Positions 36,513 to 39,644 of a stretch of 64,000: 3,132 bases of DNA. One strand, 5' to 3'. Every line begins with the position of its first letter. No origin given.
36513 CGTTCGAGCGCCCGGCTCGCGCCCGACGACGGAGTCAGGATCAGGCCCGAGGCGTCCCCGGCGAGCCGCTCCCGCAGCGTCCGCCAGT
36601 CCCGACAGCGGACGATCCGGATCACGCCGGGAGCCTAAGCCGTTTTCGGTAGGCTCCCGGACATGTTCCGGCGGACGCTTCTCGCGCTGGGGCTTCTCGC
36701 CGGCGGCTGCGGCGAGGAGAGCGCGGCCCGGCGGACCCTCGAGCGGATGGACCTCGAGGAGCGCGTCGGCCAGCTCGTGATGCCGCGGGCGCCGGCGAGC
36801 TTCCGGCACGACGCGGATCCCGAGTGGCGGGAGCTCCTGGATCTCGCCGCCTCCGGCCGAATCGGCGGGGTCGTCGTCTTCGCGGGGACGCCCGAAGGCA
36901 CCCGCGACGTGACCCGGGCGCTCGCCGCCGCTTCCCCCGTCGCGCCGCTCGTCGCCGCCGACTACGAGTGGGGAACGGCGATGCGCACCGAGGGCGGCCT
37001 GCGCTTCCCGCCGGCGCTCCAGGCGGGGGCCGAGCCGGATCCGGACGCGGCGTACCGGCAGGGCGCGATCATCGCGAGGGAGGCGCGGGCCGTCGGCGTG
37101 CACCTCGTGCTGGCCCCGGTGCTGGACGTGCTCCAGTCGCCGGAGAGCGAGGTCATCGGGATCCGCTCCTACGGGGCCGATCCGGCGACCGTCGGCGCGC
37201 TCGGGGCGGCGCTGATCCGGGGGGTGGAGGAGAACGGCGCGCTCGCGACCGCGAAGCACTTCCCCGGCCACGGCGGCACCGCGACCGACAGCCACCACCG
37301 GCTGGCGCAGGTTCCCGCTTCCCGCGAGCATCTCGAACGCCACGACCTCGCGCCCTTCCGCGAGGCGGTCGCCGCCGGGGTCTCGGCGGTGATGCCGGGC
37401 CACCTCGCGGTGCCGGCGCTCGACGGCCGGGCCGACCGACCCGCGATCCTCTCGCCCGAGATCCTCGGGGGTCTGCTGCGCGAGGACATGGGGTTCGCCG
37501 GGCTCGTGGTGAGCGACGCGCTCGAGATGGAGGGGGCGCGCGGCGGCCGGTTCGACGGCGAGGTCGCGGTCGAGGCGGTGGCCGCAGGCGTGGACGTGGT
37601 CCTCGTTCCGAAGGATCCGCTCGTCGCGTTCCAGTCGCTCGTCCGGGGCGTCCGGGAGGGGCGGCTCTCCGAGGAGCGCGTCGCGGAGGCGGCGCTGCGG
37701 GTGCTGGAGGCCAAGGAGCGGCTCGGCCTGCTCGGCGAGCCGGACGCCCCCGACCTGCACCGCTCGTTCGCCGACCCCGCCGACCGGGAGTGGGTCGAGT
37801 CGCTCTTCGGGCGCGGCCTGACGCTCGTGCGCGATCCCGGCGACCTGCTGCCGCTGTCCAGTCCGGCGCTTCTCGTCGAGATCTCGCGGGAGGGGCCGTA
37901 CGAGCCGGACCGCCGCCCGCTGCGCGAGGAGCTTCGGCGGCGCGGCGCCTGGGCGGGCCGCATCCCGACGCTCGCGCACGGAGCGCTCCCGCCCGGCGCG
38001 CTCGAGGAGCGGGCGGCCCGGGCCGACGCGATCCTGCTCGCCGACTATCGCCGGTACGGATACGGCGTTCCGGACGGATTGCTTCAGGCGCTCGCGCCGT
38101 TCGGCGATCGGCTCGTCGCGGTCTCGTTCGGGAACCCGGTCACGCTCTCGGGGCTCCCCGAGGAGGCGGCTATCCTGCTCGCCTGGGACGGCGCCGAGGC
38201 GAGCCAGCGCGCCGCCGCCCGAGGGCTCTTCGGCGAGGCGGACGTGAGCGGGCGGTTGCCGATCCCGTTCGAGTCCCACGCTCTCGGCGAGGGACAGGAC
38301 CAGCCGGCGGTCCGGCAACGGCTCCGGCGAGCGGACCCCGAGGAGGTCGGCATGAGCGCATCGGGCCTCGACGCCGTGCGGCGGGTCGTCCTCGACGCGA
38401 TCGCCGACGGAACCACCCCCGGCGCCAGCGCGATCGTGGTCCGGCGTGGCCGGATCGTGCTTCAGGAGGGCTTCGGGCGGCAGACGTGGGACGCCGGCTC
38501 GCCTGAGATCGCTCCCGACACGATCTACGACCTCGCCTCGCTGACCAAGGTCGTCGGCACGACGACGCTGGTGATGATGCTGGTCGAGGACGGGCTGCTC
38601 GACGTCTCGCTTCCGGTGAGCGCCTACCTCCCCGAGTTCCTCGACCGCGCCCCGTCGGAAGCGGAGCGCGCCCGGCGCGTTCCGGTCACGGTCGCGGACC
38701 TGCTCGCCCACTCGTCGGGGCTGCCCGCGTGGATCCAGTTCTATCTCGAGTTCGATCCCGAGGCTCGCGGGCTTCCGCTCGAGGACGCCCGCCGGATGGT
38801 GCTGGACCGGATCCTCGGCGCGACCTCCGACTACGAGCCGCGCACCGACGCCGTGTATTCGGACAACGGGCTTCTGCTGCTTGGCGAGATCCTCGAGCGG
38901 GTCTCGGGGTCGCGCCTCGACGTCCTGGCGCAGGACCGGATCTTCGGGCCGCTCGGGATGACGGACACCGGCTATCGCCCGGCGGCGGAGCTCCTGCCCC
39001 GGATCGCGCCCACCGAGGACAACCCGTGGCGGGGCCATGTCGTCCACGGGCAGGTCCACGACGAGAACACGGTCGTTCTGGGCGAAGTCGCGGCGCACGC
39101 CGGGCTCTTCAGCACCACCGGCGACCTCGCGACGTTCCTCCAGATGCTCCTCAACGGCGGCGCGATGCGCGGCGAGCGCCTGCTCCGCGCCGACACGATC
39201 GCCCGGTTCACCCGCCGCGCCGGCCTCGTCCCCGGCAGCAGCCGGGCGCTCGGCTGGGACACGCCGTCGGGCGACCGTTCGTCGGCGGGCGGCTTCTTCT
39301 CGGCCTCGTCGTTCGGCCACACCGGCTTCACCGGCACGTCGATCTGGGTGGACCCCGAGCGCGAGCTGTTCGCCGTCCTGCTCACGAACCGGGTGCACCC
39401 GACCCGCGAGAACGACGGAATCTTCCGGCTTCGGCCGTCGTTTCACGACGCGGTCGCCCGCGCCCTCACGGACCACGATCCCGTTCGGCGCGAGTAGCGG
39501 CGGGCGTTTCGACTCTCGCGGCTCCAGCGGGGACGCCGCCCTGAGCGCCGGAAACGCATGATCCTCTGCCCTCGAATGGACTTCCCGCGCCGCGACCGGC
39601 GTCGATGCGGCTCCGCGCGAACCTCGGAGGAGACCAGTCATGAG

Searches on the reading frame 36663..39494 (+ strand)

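Call 42: search_protein_families(library=pfam, proteins=[window:36663-39494:+], max_evalue=0.0001)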
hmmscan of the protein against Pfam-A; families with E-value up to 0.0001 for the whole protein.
window:36663-39494:+ (944 aa): 3 families
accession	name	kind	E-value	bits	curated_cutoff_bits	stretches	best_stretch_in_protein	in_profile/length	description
PF00933.27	Glyco_hydro_3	-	7.6e-72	242.8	27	1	31-349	2-315/316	Glycosyl hydrolase family 3 N terminal domain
PF00144.29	Beta-lactamase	-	1.6e-64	218.6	27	1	574-918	3-318/329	Beta-lactamase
PF01915.27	Glyco_hydro_3_C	-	1.7e-06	28.6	31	1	471-540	101-173/200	Glycosyl hydrolase family 3 C-terminal domain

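Call 86: search_protein_families(library=ncbifam, proteins=[window:36663-39494:+], max_evalue=1e-10)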
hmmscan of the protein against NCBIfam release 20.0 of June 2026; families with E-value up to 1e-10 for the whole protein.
window:36663-39494:+ (944 aa): 12 families
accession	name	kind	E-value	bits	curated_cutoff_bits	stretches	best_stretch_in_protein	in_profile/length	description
NF002968.0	PRK03642.1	equivalog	9.3e-56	189.5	385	1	554-913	25-398/432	penicillin binding protein PBP4B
NF003740.0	PRK05337.1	equivalog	7.5e-49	166.7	207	1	64-343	24-307/340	beta-N-acetylhexosaminidase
NF052329.1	XyloArabinsidase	equivalog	1.2e-34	119.6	1050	1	114-403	110-394/750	beta-xylosidase/alpha-l-arabinosidase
NF052331.1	Bet13-16Glucosase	equivalog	4.8e-31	107.7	1330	1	25-400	19-381/750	exo-beta-d-1,3/1,6-glucosidase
NF052559.1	MthAcHydAcmB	equivalog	6.2e-24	84.5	550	1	576-848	14-288/391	methyl acetate hydrolase AcmB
NF041579.1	betaxyl_Flavo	equivalog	3.8e-23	81.6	1350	1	111-435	81-413/716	beta-xylosidase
NF052330.1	BetGlucosiCelf0468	equivalog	5.3e-22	77.9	1300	1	116-400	60-332/817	beta-d-glucosidase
NF011678.0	PRK15098.1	equivalog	1.1e-20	73.7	666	1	24-375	40-376/765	beta-glucosidase BglX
NF007943.0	PRK10662.1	equivalog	2.1e-19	69.4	266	1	583-844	47-286/380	D-alanyl-D-alanine-carboxypeptidase/endopeptidase AmpH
NF041776.1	xylosidase_Xyl3A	equivalog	8.2e-19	67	1250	1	166-364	131-331/846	xylan 1,4-beta-xylosidase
NF038269.1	lipase_LipE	equivalog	1.9e-15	56.9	750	1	569-909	28-381/407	lipase LipE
NF009622.0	PRK13128.1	equivalog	1.4e-12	46.9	443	1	570-802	7-218/518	D-aminopeptidase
